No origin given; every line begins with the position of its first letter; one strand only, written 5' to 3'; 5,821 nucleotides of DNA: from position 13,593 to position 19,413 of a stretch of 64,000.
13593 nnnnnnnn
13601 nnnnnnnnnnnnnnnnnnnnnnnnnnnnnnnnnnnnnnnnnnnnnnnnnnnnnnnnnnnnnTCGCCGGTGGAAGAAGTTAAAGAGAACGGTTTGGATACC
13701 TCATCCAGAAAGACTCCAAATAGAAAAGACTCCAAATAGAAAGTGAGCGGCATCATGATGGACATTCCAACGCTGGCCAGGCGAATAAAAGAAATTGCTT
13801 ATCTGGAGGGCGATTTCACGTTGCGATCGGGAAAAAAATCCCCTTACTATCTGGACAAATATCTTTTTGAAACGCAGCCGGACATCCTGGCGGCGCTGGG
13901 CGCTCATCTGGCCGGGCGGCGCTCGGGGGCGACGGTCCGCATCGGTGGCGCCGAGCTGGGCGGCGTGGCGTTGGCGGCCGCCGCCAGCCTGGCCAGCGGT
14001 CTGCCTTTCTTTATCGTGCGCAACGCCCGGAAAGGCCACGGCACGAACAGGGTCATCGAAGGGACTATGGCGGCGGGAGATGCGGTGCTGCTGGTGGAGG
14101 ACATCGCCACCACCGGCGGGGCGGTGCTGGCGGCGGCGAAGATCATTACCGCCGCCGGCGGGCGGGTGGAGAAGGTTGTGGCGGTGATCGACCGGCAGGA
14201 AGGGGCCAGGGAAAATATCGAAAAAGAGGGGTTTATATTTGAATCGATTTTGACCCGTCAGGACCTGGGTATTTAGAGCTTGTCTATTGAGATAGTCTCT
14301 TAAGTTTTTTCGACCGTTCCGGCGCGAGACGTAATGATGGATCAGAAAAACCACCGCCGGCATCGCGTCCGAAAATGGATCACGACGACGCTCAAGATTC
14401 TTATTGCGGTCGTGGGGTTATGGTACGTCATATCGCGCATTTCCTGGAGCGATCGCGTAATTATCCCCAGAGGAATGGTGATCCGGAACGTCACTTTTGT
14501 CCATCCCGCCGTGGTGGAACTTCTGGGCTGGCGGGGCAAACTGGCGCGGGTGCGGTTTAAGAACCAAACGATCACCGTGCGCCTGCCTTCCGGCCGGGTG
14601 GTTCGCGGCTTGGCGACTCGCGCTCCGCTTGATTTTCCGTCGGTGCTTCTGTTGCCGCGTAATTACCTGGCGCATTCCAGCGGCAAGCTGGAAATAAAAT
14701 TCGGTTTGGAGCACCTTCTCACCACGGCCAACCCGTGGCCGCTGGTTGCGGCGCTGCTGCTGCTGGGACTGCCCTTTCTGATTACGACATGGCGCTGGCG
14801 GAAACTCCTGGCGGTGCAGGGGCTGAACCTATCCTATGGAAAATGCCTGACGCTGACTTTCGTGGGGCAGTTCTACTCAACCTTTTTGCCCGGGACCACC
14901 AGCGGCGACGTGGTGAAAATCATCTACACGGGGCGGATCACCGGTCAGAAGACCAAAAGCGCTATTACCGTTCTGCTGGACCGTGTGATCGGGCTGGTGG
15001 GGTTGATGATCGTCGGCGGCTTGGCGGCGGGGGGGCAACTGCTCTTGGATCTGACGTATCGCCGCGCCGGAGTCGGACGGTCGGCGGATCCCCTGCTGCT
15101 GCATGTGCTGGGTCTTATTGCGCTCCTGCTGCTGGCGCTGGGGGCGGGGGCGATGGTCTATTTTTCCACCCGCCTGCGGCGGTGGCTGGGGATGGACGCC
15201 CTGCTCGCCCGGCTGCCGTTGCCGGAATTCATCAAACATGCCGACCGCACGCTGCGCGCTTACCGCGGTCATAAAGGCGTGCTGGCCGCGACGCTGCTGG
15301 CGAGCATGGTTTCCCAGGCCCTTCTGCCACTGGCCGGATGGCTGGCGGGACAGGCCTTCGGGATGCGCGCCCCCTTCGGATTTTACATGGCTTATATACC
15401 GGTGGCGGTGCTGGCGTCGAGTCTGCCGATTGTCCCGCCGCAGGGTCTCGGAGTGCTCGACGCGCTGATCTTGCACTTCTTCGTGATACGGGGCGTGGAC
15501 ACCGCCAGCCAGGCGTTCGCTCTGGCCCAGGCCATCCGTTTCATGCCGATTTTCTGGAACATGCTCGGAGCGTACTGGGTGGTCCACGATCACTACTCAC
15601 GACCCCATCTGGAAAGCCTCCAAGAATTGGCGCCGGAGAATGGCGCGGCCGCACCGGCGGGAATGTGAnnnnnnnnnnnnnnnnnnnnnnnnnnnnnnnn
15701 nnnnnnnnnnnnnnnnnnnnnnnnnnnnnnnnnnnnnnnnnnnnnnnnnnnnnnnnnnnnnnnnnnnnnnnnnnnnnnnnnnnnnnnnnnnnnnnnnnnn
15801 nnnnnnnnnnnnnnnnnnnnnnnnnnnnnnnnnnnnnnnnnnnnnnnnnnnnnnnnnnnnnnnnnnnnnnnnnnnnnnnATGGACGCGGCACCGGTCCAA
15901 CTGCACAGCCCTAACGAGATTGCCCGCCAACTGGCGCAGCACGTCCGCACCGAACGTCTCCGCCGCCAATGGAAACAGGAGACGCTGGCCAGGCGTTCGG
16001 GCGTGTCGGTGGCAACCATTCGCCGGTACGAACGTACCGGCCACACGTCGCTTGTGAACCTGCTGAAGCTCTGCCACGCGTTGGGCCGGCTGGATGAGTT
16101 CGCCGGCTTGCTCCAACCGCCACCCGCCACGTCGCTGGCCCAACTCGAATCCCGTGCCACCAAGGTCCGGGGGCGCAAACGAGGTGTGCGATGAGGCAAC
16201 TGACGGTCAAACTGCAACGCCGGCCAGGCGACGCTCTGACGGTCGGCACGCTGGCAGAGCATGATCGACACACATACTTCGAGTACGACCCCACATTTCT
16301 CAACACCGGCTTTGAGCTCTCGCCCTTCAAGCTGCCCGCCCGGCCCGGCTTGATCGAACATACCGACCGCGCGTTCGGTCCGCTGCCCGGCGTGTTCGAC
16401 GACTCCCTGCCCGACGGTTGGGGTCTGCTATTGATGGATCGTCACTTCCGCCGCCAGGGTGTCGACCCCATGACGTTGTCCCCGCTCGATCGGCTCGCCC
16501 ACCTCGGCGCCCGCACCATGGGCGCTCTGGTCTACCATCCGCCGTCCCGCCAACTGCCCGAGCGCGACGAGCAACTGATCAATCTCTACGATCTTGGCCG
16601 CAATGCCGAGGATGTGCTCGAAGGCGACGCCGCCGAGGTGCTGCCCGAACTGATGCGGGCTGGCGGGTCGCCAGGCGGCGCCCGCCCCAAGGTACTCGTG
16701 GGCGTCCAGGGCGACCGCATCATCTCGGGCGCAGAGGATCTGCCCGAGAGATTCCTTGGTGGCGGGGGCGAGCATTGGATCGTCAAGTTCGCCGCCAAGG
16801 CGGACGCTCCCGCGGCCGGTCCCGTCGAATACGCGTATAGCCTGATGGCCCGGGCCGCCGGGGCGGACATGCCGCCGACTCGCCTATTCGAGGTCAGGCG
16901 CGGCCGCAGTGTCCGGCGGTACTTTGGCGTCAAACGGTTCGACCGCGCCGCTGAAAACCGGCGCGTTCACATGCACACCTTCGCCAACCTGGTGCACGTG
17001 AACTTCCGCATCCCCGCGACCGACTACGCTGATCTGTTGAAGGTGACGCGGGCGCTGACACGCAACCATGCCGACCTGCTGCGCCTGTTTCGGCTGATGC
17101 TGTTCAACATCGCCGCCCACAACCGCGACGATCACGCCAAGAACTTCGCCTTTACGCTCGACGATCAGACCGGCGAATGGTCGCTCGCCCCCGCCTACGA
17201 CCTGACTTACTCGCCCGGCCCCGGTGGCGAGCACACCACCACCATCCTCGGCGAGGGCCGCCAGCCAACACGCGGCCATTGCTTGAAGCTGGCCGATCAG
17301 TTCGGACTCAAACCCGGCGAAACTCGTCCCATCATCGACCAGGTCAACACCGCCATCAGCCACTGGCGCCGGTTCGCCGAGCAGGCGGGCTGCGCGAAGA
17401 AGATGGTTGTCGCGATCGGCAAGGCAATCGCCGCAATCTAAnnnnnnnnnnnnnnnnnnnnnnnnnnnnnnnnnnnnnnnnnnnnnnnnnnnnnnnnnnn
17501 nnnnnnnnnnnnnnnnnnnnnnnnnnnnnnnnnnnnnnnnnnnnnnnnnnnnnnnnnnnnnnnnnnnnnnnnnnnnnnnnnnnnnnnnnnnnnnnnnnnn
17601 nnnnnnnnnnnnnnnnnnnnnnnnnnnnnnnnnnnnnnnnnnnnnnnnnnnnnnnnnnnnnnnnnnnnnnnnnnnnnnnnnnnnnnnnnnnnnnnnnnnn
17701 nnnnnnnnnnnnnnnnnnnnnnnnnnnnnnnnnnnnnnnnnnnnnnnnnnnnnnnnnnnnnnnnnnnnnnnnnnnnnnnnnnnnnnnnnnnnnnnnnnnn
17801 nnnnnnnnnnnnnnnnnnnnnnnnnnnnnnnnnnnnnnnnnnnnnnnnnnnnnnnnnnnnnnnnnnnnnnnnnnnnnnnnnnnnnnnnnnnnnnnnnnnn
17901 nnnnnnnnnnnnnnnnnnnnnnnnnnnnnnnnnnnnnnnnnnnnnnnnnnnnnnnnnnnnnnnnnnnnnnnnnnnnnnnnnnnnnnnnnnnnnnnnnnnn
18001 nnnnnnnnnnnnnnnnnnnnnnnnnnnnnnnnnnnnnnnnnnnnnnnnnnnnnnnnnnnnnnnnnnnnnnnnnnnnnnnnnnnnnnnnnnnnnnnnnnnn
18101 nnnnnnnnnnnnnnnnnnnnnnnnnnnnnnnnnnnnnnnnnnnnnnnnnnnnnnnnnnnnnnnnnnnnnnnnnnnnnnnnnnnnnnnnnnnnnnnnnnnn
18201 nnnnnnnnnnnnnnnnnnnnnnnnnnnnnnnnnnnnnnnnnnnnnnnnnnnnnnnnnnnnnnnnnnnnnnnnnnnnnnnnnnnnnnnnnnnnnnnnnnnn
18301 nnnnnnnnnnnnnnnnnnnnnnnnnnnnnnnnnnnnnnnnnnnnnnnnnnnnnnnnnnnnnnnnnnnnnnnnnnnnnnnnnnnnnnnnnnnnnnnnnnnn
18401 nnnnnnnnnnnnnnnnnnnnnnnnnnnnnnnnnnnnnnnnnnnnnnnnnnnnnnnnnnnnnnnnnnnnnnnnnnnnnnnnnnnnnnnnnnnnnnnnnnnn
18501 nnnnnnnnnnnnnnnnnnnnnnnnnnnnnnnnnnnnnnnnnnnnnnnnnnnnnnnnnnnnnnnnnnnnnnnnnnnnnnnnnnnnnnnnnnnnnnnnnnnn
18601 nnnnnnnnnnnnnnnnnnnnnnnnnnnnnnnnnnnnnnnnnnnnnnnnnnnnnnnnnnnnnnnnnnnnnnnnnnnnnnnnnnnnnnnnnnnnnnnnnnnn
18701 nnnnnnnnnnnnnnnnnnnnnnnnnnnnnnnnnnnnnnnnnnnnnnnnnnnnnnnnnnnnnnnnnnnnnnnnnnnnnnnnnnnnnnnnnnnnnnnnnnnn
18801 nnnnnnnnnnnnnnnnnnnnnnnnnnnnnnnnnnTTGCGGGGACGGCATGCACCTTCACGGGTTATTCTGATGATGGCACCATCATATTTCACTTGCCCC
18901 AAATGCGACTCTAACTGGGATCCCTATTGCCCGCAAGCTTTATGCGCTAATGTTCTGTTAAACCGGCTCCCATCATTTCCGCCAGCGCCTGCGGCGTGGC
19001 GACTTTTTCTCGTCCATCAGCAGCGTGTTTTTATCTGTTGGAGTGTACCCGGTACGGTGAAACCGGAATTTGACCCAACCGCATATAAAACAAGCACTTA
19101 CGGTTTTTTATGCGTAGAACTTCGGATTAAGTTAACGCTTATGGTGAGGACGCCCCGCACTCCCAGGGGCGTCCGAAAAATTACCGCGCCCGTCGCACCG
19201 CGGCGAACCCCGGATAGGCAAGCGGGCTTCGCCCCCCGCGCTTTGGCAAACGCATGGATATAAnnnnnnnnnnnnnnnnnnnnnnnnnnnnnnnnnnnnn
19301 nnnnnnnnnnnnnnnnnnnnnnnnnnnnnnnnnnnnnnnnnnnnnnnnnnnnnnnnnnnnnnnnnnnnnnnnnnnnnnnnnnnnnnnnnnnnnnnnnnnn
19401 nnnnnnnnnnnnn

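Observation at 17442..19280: Low-GC islet inserted directly 3' of tRNA-Ser(GGA)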

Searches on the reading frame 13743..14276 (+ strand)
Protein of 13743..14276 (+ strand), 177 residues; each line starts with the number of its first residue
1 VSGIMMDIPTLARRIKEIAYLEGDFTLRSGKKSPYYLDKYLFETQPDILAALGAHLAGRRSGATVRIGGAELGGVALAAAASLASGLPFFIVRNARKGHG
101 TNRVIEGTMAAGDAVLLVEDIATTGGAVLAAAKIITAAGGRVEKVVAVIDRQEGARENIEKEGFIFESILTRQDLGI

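Call 7: search_protein_families(library=pfam, proteins=[window:13743-14276:+], max_evalue=0.01)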
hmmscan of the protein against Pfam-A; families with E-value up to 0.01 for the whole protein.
window:13743-14276:+ (177 aa): 2 families
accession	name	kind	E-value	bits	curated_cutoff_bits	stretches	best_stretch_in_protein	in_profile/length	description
PF00156.33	Pribosyltran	-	1.5e-08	34.5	26.3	1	71-164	37-139/158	Phosphoribosyl transferase domain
PF23839.1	DUF7209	-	0.0075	16.3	27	0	104-151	6-54/77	Family of unknown function (DUF7209)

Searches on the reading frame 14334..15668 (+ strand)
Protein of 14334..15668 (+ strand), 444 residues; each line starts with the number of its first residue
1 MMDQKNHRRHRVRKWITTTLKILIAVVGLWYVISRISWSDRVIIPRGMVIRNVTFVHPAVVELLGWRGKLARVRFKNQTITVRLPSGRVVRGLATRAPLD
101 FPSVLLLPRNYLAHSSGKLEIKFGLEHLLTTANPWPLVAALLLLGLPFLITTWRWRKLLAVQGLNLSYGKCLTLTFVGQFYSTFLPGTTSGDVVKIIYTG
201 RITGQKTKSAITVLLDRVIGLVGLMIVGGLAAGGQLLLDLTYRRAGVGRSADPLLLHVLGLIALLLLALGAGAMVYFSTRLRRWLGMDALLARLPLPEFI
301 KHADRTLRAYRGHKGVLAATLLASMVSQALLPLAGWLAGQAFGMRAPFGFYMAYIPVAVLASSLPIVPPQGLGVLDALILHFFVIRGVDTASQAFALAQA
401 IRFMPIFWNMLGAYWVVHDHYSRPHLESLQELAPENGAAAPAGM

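Call 7: search_protein_families(library=pfam, proteins=[window:14334-15668:+], max_evalue=0.01)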
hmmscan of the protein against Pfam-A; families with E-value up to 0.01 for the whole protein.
window:14334-15668:+ (444 aa): 1 family
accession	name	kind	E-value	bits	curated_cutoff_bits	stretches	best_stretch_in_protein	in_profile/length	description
PF03706.18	LPG_synthase_TM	-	1.5e-31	110.5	33.4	1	126-405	25-294/302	Lysylphosphatidylglycerol synthase TM region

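Call 27: find_homologous_proteins(query=window:14334-15668:+, max_evalue=1e-30)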
Query window:14334-15668:+ (444 aa): 83 proteins with E <= 1e-30 among 8000 candidates.
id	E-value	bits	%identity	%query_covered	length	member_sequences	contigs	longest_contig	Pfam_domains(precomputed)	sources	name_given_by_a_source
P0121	1.3e-288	975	100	100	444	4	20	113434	PF03706.19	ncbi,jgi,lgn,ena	jgi:uncharacterized protein (TIRG00374 family)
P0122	1.4e-200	685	95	75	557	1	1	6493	PF03706.19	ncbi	-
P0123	2.7e-184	632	67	98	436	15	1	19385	PF03706.19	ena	-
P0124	8.2e-184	630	67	99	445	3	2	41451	PF03706.19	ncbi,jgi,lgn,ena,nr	ncbi:MAG TPA: lysylphosphatidylglycerol synthase transmembrane domain-containing protein [Phycisphae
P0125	1.6e-182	626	65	98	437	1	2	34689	PF03706.19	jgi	jgi:glycosyltransferase 2 family protein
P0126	1.9e-180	619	66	96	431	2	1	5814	PF03706.19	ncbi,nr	ncbi:MAG TPA: lysylphosphatidylglycerol synthase transmembrane domain-containing protein [Phycisphae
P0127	5.2e-176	604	66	96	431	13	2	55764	PF03706.19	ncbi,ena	-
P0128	3.9e-175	601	66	96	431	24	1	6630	PF03706.19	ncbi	-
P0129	2.0e-174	599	65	96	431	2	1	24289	PF03706.19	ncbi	ncbi:MAG: lysylphosphatidylglycerol synthase transmembrane domain-containing protein [Phycisphaerae 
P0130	2.7e-174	599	66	96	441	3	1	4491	PF03706.19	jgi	jgi:uncharacterized protein (TIRG00374 family)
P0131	4.7e-174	598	66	96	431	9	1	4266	PF03706.19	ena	-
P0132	6.6e-174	597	64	96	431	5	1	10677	PF03706.19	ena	-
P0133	1.2e-173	596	65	98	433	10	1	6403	PF03706.19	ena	-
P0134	4.2e-173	595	66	96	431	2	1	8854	PF03706.19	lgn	-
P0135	6.7e-173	594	65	96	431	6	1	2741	PF03706.19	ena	-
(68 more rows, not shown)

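Call 29: find_encoding_contigs(protein=P0122, flank=10000, max_places=4)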
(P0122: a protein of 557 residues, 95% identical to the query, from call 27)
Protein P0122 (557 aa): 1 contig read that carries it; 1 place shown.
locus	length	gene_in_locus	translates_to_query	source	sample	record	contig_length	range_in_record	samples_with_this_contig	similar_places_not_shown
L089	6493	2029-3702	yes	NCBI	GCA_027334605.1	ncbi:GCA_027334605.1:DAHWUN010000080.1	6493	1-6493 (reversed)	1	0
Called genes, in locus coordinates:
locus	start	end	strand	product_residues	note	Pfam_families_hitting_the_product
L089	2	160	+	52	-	?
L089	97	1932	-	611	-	PF13646:HEAT_2 (faint)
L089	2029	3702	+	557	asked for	PF03706:LPG_synthase_TM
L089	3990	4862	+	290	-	PF00149:Metallophos, PF12850:Metallophos_2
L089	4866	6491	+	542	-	?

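Call 30: find_encoding_contigs(protein=P0124, flank=10000, max_places=3)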
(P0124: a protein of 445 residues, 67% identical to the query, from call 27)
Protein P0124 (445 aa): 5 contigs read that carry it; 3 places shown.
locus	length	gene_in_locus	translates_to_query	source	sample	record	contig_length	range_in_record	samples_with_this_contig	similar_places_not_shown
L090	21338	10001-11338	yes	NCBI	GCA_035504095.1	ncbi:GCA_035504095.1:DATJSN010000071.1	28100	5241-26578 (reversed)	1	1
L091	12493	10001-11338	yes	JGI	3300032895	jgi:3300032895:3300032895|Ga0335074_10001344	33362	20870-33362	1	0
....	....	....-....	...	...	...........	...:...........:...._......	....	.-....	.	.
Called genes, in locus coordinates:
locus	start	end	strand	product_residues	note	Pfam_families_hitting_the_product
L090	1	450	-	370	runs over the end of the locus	PF01321:Creatinase_N, PF00557:Peptidase_M24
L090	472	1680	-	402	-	-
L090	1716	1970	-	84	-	PF02609:Exonuc_VII_S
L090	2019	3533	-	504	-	PF13742:tRNA_anti_2, PF01336:tRNA_anti-codon, PF02601:Exonuc_VII_L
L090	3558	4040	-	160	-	-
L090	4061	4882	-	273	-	PF02457:DAC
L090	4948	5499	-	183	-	PF09821:AAA_assoc_C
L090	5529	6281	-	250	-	PF00005:ABC_tran, PF13304:AAA_21 (faint)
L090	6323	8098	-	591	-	PF00528:BPD_transp_1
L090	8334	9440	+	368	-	PF03255:ACCA, PF01039:Carboxyl_trans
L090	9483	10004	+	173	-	PF00156:Pribosyltran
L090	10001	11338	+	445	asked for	PF03706:LPG_synthase_TM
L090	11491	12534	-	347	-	PF00528:BPD_transp_1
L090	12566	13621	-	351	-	PF00528:BPD_transp_1 (weak)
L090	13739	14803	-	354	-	PF12849:PBP_like_2, PF01547:SBP_bac_1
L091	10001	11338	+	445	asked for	PF03706:LPG_synthase_TM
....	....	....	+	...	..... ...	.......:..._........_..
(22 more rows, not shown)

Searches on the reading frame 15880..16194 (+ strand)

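Call 7: search_protein_families(library=pfam, proteins=[window:15880-16194:+], max_evalue=0.01)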
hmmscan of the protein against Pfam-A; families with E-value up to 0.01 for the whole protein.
window:15880-16194:+ (104 aa): 7 families
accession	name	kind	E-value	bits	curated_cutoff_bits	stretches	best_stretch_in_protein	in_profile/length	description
PF01381.28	HTH_3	-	2.5e-09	37.5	23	1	23-69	2-49/55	Helix-turn-helix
PF13560.12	HTH_31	-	8.7e-08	32.8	27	1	17-70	1-56/64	Helix-turn-helix domain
PF00376.29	MerR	-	4.9e-05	23.5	28.2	1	36-54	5-23/38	MerR family regulatory protein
PF13443.12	HTH_26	-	7.3e-05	23.4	22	1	28-69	8-51/63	Cro/C1-type HTH DNA-binding domain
PF13744.12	HTH_37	-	0.0043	17.3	27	1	17-72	18-72/80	Helix-turn-helix domain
PF13411.12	MerR_1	-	0.0047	17.4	21.6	0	35-54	5-24/69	MerR HTH family regulatory protein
PF13730.12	HTH_36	-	0.0095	16.2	25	0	33-50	28-45/55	Helix-turn-helix domain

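Call 9: search_protein_families(library=padloc, proteins=[window:15880-16194:+], max_evalue=0.1)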
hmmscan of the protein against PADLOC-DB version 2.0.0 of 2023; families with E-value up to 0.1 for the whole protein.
window:15880-16194:+ (104 aa): 7 families
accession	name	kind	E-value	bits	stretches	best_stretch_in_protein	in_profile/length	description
PDLC03949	RmrA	-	1e-05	22.6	1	22-75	7-61/363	-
PDLC04133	mad1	-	3.9e-05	21.9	1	33-54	8-29/60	mads_1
PDLC03664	Control_protein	-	0.00016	20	1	18-68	14-65/74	control protein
PDLC03955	RmrA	-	0.0011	16.3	1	26-88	29-93/371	-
PDLC03946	RmrA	-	0.0027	14.5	1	22-70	7-56/357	-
PDLC03665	Control_protein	-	0.0041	15.3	1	11-69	2-62/77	control protein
PDLC02926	HTH_VI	-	0.014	13.6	1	18-63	2-47/92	-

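Call 10: search_protein_families(library=ncbifam, proteins=[window:15880-16194:+], max_evalue=0.1)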
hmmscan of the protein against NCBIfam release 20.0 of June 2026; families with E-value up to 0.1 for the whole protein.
window:15880-16194:+ (104 aa): 11 families
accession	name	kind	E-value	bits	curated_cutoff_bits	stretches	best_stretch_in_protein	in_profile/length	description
TIGR03070.1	couple_hipB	subfamily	9.5e-10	38.3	71.65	1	16-69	1-55/58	type II toxin-antitoxin system Y4mF family antitoxin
NF007271.0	PRK09726.1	equivalog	7.7e-07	29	79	1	16-69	11-65/88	type II toxin-antitoxin system antitoxin HipB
NF047948.1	male_kill_WMK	equivalog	0.00012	21.6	300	1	15-53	3-41/300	WO male-killing family protein Wmk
TIGR03830.1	CxxCG_CxxCG_HTH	subfamily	0.00014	21.6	61.8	1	19-66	67-117/127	type II TA system antitoxin MqsA family protein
NF041951.1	phage_RstR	subfamily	0.00021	21.5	80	1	18-68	3-54/108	RstR family transcriptional repressor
NF006015.0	PRK08154.1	subfamily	0.00021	20.6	204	1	9-69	22-83/314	anaerobic benzoate catabolism transcriptional regulator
TIGR00270.2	TIGR00270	equivalog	0.00053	19.8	110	1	12-53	70-111/159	multiprotein bridging factor aMBF1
NF033546.1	transpos_IS21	equivalog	0.0085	15.6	160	1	25-54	3-32/294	IS21 family transposase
TIGR03600.1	phage_DnaB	exception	0.029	13.3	498.65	1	25-103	232-306/421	phage replicative helicase, DnaB family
NF003162.0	PRK04140.1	equivalog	0.032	13.2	263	1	21-64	130-174/317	transcriptional regulator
NF007257.0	PRK09706.1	subfamily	0.082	12.7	101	0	16-67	4-56/135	transcriptional repressor DicA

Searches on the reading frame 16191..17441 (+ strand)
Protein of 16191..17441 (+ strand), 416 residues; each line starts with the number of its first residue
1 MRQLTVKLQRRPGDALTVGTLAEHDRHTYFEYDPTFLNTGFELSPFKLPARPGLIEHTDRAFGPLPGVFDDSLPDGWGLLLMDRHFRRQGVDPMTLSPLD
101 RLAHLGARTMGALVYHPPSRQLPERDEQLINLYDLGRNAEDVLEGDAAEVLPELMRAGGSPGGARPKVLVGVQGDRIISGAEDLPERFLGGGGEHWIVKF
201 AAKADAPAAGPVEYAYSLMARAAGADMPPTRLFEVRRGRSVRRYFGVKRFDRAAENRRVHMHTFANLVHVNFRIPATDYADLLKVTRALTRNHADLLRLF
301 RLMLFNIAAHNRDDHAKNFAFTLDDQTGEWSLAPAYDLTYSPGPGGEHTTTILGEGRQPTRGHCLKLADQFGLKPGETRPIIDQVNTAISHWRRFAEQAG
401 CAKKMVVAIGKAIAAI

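Call 7: search_protein_families(library=pfam, proteins=[window:16191-17441:+], max_evalue=0.01)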
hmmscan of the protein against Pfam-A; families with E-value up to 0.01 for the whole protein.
window:16191-17441:+ (416 aa): 2 families
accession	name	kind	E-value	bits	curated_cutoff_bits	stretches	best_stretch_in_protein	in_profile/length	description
PF07804.18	HipA_C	-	1.5e-50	172.2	30.5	1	160-392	2-213/213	HipA-like C-terminal domain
PF13657.11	Couple_hipA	-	1.2e-16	61.5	22.5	1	17-115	9-98/99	HipA N-terminal domain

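Call 9: search_protein_families(library=padloc, proteins=[window:16191-17441:+], max_evalue=0.1)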
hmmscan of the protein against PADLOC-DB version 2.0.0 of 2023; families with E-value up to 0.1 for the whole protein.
window:16191-17441:+ (416 aa): 4 families
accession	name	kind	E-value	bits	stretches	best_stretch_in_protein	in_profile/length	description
PDLC04340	PDC-M03A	-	0.0062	14.1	1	281-339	113-168/280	-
PDLC04342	PDC-M03A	-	0.013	13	1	310-341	162-193/299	-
PDLC04344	PDC-M03A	-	0.032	11.7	1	302-337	153-187/305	-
PDLC04339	PDC-M03A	-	0.077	10.3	0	298-338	136-174/293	-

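Call 10: search_protein_families(library=ncbifam, proteins=[window:16191-17441:+], max_evalue=0.1)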
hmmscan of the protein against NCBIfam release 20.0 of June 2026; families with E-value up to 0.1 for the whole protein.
window:16191-17441:+ (416 aa): 1 family
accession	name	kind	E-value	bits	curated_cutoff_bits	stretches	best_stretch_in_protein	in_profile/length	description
NF007297.0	PRK09775.1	equivalog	1e-07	31.1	401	1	194-339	224-370/446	type II toxin-antitoxin system HipA family toxin YjjJ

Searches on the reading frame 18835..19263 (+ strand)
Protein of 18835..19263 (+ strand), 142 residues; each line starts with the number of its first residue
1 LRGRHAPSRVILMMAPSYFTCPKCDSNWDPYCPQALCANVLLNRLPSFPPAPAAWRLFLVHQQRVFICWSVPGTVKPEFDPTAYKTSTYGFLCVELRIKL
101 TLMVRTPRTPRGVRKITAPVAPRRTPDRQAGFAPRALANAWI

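Call 7: search_protein_families(library=pfam, proteins=[window:18835-19263:+], max_evalue=0.01)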
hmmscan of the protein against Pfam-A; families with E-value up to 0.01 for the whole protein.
window:18835-19263:+ (142 aa): 0 families

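Call 9: search_protein_families(library=padloc, proteins=[window:18835-19263:+], max_evalue=0.1)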
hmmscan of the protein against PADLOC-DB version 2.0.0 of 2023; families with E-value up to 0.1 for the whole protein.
window:18835-19263:+ (142 aa): 0 families

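Call 10: search_protein_families(library=ncbifam, proteins=[window:18835-19263:+], max_evalue=0.1)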
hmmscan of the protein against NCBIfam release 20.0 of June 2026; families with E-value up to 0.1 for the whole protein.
window:18835-19263:+ (142 aa): 0 families

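Call 91: search_protein_families(library=phrogs, proteins=[window:18835-19263:+], max_evalue=0.1)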
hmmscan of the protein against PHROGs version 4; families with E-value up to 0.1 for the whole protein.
window:18835-19263:+ (142 aa): 0 families
